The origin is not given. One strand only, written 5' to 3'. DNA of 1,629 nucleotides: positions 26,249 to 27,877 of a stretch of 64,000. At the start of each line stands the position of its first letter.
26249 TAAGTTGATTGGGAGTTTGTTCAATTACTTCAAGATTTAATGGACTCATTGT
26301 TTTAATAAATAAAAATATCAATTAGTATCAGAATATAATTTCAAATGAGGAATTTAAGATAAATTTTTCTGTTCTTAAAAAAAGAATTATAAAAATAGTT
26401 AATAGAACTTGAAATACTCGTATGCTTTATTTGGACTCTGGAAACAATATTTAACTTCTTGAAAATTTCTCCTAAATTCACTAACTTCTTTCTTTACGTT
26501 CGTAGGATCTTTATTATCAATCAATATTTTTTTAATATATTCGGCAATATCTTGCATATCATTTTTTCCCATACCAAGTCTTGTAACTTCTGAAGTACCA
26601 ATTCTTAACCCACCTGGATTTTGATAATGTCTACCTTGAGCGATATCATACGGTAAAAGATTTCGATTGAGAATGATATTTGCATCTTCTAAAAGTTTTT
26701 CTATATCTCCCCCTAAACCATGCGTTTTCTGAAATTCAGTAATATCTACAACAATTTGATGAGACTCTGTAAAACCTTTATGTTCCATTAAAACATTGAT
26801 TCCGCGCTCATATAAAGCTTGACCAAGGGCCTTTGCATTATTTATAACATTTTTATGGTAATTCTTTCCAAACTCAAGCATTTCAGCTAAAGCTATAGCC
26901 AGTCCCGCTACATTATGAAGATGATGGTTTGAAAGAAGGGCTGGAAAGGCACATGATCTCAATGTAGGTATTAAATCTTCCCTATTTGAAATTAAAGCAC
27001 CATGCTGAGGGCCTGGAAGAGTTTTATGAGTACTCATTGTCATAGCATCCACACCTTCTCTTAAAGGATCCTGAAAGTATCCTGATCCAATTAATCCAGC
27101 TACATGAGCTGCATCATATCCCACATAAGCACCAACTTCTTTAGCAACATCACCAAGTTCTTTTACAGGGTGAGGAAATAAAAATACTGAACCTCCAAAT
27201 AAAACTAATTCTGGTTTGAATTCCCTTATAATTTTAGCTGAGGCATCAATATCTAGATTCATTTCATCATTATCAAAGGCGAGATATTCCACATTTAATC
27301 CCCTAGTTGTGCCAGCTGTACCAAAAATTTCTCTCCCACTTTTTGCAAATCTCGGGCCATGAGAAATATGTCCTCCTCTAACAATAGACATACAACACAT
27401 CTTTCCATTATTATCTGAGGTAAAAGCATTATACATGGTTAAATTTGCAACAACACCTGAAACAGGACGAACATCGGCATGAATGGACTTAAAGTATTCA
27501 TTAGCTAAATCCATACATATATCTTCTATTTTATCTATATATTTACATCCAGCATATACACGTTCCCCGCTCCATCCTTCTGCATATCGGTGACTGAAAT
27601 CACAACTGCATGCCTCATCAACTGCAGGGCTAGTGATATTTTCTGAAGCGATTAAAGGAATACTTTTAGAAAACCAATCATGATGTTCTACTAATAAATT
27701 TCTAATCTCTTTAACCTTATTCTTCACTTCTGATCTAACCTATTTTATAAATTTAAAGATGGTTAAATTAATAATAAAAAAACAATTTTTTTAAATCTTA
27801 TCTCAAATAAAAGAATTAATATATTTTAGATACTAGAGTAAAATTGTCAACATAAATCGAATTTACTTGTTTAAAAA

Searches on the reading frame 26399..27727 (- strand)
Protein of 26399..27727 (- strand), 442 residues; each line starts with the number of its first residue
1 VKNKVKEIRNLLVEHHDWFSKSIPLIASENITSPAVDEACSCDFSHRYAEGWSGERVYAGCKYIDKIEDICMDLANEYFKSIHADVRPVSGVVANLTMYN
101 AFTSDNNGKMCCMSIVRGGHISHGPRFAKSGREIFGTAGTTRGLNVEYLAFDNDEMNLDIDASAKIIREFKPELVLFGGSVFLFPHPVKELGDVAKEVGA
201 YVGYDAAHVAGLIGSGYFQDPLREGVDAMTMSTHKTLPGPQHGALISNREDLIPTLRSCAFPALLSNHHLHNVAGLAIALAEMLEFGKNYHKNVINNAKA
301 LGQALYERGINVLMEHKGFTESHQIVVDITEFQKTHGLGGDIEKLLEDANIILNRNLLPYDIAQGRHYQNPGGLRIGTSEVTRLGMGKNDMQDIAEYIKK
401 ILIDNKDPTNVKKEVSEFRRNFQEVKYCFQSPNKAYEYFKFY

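Call 42: search_protein_families(library=pfam, proteins=[window:26399-27727:-], max_evalue=0.0001)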
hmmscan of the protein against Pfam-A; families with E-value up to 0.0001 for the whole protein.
window:26399-27727:- (442 aa): 1 family
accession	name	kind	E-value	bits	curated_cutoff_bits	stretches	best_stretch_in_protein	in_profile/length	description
PF00464.25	SHMT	-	1.4e-68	231.8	27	1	4-398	4-399/399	Serine hydroxymethyltransferase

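Call 52: search_solved_structures(query=window:26399-27727:-, max_evalue=1e-30)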
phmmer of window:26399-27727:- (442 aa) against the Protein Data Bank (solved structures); distinct sequences matched with E-value up to 1e-30: 86 (the best 60 are shown).
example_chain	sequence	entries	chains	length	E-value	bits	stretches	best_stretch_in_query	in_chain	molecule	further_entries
4bhd_A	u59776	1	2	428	1e-138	466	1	6-442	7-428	SERINE HYDROXYMETHYLTRANSFERASE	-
4uqv_A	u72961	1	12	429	1.1e-138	465.9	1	6-442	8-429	SERINE HYDROXYMETHYLTRANSFERASE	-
4mso_A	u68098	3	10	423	9.4e-60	205.8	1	22-421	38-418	Serine hydroxymethyltransferase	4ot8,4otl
4n0w_A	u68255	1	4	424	9.5e-60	205.8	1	22-421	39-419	Serine hydroxymethyltransferase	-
3gbx_A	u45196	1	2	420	1.1e-58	202.3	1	21-412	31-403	Serine hydroxymethyltransferase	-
5vmb_A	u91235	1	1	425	3.2e-57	197.5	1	20-411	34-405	Serine hydroxymethyltransferase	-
1dfo_A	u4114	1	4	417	1.2e-55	192.3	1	21-407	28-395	SERINE HYDROXYMETHYLTRANSFERASE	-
2vmr_A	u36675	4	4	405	1.3e-55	192.1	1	22-402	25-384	SERINE HYDROXYMETHYLTRANSFERASE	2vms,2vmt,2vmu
2vmv_A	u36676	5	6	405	1.8e-55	191.7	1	22-402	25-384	SERINE HYDROXYMETHYLTRANSFERASE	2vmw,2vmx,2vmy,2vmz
1kkj_A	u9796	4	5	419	2e-55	191.5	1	22-402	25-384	Serine Hydroxymethyltransferase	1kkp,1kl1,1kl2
3g8m_A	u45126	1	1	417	4.1e-55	190.5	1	21-407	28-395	Serine hydroxymethyltransferase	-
1eqb_A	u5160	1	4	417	4.2e-55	190.5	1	21-407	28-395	SERINE HYDROXYMETHYLTRANSFERASE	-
2vi8_A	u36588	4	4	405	4.2e-55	190.5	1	22-402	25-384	SERINE HYDROXYMETHYLTRANSFERASE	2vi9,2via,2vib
2vgs_A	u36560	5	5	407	4.7e-55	190.3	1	22-402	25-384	SERINE HYDROXYMETHYLTRANSFERASE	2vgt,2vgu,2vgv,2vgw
6ymd_A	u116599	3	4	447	5e-55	190.2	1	22-412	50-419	Serine hydroxymethyltransferase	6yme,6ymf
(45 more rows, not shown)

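Call 53: search_protein_families(library=ncbifam, proteins=[window:26399-27727:-], max_evalue=0.00001)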
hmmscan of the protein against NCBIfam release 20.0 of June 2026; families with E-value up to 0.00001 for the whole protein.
window:26399-27727:- (442 aa): 5 families
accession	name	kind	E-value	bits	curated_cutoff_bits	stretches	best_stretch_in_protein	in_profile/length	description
NF000586.1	PRK00011.1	subfamily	6.7e-128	426.9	335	1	6-424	2-403/404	serine hydroxymethyltransferase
NF010094.0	PRK13580.1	equivalog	1.6e-62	211.7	735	2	107-417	168-460/496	glycine hydroxymethyltransferase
TIGR04506.1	F_threo_transal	equivalog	1e-59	202.9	650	1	6-432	4-411/609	fluorothreonine transaldolase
NF005394.0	PRK06939.1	equivalog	1.7e-09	37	460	1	187-315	192-323/397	glycine C-acetyltransferase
TIGR01822.1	2am3keto_CoA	equivalog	1.3e-07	30.9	493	1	187-312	188-316/393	glycine C-acetyltransferase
